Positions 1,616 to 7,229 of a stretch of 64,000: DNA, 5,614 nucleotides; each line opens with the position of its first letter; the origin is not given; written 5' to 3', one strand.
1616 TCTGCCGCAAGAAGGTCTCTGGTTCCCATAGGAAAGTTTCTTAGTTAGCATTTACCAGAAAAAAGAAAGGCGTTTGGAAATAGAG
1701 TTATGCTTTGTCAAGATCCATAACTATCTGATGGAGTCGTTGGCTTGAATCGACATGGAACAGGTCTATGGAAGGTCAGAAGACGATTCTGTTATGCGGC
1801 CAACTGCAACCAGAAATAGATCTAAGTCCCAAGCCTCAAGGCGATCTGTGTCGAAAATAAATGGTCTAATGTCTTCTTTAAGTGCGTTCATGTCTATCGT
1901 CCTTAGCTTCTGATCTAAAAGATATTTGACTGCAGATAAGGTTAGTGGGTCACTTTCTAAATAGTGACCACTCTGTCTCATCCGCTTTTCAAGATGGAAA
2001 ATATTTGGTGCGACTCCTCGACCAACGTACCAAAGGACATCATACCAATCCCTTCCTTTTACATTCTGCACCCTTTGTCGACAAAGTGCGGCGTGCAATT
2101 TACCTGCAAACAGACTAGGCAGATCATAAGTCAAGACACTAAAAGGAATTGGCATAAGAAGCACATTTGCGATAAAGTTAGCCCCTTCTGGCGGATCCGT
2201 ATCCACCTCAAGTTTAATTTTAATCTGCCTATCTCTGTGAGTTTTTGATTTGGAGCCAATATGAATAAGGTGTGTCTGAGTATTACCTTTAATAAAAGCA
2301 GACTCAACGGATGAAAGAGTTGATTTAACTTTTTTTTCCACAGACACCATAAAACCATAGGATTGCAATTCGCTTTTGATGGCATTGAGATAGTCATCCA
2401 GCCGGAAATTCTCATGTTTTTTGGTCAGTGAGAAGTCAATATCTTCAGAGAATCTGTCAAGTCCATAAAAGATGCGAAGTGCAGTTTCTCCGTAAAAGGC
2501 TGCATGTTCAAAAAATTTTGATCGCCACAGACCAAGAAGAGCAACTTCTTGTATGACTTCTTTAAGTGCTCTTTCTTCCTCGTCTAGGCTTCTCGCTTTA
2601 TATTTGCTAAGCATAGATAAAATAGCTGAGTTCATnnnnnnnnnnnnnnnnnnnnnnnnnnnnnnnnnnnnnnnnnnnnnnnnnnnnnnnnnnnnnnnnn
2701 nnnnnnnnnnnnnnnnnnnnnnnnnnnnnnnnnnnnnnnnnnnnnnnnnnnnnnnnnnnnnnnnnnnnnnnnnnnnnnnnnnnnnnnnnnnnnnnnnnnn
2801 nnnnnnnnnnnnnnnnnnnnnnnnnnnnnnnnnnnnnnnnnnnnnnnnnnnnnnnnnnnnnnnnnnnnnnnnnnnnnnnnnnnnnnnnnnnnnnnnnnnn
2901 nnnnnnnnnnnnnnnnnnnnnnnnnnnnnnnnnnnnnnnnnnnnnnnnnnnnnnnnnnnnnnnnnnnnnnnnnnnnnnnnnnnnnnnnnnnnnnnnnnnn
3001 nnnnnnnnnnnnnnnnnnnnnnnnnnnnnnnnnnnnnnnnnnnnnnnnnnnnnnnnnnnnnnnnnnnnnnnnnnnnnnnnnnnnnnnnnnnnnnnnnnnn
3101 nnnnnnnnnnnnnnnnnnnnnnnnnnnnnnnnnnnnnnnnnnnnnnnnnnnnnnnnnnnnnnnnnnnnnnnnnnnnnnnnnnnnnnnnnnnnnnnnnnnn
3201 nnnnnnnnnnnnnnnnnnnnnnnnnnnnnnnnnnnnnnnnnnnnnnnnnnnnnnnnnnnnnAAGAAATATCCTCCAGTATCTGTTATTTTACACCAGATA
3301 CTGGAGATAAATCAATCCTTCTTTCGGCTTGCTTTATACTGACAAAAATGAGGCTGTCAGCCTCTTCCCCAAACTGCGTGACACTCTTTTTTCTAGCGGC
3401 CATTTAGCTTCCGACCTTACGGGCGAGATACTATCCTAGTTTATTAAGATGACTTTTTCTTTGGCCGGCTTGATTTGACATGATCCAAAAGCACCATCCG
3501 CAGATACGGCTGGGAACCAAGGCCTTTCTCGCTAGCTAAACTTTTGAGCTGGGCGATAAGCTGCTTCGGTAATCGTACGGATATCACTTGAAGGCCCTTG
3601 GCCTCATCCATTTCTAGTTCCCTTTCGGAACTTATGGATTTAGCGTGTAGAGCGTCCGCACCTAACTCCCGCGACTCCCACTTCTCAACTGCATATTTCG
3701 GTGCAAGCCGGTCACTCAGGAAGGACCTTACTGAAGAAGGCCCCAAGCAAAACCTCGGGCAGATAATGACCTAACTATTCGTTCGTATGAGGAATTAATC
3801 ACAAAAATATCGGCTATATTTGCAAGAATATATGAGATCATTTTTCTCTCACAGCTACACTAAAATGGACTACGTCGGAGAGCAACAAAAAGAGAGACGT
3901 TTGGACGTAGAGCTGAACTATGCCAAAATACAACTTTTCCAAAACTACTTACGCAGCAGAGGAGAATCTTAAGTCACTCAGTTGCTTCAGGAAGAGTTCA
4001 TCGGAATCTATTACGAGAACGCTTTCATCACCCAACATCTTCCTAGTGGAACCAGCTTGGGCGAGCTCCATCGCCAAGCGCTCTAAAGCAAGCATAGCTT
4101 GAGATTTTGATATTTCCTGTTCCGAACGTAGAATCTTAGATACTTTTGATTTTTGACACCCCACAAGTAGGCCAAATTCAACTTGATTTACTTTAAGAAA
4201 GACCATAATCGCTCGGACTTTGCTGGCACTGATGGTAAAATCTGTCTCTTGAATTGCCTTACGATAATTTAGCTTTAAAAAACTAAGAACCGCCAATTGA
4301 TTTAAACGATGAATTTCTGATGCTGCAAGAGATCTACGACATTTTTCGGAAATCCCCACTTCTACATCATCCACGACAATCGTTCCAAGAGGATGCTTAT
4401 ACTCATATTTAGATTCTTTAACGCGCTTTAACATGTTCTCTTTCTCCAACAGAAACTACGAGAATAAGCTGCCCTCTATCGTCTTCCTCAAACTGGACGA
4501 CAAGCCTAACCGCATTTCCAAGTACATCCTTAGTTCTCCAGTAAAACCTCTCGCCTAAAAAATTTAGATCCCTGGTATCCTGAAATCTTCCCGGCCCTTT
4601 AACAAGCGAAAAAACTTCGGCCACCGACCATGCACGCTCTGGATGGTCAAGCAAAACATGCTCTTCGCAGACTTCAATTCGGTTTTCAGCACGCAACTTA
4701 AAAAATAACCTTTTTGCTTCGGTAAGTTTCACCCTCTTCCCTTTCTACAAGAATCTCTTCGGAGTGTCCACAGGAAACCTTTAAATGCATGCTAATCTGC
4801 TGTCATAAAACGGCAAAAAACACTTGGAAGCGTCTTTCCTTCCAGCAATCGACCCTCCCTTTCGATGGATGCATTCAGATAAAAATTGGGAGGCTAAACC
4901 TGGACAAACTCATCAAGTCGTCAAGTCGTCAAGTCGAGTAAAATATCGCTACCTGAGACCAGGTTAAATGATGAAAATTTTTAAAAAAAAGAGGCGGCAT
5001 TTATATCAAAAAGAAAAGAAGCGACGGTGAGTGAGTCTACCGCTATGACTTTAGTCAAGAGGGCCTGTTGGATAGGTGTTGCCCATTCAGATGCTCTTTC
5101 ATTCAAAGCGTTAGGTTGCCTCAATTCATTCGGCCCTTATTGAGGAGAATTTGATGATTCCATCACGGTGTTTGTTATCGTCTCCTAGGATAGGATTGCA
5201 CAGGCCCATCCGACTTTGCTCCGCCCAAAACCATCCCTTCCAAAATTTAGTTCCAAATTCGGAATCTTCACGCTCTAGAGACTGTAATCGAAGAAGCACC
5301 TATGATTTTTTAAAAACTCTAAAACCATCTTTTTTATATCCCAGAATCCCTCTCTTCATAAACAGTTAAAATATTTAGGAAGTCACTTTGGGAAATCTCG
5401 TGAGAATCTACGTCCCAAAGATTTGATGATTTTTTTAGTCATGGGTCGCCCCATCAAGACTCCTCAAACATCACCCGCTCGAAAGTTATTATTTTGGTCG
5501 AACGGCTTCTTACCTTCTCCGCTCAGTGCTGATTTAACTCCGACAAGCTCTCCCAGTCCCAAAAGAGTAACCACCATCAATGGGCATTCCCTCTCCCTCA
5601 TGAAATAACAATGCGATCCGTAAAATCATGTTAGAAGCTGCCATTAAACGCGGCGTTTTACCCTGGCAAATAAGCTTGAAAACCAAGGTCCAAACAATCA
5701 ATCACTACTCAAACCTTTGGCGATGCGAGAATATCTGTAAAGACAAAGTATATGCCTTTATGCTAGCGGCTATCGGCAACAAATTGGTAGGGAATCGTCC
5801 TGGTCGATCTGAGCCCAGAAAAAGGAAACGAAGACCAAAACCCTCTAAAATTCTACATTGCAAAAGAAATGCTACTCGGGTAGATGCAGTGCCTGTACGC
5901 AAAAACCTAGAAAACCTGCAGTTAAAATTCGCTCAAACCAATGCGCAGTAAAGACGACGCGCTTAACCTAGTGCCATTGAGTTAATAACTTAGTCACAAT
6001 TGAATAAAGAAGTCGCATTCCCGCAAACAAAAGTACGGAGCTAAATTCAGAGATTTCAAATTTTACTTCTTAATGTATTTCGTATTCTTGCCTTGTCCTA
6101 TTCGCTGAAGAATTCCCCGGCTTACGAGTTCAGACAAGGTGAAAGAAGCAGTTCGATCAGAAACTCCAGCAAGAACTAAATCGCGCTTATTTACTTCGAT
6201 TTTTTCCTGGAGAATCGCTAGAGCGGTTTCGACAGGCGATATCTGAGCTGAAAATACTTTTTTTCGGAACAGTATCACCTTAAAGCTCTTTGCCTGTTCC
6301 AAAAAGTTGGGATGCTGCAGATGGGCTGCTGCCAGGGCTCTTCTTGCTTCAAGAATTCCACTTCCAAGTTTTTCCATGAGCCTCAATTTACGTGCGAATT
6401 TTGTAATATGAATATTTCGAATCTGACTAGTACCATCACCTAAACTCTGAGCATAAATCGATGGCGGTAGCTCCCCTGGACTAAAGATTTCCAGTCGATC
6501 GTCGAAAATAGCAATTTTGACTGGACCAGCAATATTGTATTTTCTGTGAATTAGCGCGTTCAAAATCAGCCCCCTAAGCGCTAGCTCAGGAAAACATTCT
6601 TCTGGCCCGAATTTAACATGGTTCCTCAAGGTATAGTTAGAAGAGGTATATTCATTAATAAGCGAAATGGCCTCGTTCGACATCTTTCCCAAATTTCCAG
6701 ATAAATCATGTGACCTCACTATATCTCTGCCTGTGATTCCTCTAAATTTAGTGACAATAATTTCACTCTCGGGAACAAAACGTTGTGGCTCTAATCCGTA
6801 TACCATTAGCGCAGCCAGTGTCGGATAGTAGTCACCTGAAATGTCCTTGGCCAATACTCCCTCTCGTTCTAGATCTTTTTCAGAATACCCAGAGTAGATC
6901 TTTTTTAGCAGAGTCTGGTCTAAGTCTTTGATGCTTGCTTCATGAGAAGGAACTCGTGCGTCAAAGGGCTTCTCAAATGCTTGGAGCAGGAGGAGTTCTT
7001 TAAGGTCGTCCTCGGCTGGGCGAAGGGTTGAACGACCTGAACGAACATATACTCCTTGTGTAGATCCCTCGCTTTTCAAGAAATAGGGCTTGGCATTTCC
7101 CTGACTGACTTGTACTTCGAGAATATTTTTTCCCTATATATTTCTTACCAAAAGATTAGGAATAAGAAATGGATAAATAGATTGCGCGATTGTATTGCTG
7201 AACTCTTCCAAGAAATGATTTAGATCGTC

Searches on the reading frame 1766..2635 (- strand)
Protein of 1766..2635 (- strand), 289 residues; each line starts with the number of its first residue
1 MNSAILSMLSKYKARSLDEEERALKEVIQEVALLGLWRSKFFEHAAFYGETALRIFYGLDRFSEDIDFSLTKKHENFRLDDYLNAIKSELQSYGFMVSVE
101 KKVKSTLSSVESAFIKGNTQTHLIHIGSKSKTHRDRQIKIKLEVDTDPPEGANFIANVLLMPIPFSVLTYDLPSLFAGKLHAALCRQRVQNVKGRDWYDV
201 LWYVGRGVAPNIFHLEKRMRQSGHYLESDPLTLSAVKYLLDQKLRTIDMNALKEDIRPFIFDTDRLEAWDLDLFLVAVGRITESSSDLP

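Call 19: search_protein_families(library=pfam, proteins=[window:1766-2635:-])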
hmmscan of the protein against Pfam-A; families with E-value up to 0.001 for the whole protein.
window:1766-2635:- (289 aa): 1 family
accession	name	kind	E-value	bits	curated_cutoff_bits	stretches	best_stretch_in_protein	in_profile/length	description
PF08843.17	AbiEii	-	1.2e-31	110.9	22.5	1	33-269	3-230/238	Nucleotidyl transferase AbiEii toxin, Type IV TA system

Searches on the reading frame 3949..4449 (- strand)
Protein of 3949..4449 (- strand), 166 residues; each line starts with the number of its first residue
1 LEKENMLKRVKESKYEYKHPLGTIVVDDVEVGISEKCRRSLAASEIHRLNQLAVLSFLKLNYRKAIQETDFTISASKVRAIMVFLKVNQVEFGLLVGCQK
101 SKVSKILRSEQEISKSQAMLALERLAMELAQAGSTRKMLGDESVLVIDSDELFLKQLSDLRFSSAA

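Call 19: search_protein_families(library=pfam, proteins=[window:3949-4449:-])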
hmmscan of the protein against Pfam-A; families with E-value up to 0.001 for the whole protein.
window:3949-4449:- (166 aa): 0 families

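Call 44: search_protein_families(library=padloc, proteins=[window:3949-4449:-], max_evalue=0.001)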
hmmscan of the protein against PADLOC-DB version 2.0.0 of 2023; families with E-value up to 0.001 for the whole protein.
window:3949-4449:- (166 aa): 0 families

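Call 45: search_protein_families(library=ncbifam, proteins=[window:3949-4449:-], max_evalue=0.001)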
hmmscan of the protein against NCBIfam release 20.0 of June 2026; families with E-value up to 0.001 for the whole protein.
window:3949-4449:- (166 aa): 1 family
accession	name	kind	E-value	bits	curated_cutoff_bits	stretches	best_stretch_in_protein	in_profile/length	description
TIGR03830.1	CxxCG_CxxCG_HTH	subfamily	0.00022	21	61.8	1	3-120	6-112/127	type II TA system antitoxin MqsA family protein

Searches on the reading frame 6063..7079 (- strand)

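Call 19: search_protein_families(library=pfam, proteins=[window:6063-7079:-])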
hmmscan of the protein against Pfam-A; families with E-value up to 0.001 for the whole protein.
window:6063-7079:- (338 aa): 3 families
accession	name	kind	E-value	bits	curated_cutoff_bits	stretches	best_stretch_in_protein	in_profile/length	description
PF13749.12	HATPase_c_4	-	4.9e-21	75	26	1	186-270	3-89/89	Putative ATP-dependent DNA helicase recG C-terminal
PF22168.2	DIP2311-like_C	-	1.9e-05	25.3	27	1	285-335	9-60/63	Transcriptional regulator DIP2311-like, C-terminal domain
PF13338.12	AbiEi_4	-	0.00095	19.7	25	0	299-330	17-44/49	Transcriptional regulator, AbiEi antitoxin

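Call 44: search_protein_families(library=padloc, proteins=[window:6063-7079:-], max_evalue=0.001)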
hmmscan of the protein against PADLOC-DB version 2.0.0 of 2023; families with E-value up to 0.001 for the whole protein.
window:6063-7079:- (338 aa): 3 families
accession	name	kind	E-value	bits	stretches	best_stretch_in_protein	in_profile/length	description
PDLC02402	Aga_SIR2-PNTD1-PNTD2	-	1.5e-12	44.5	1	69-212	355-491/876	Class I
PDLC02394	pAgo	-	6.5e-10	35.4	1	51-238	196-387/1121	-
PDLC02418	Aga_SIR2-Kinase-PNTD1-PNTD2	-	2.8e-07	27.1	1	124-211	283-368/756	Class I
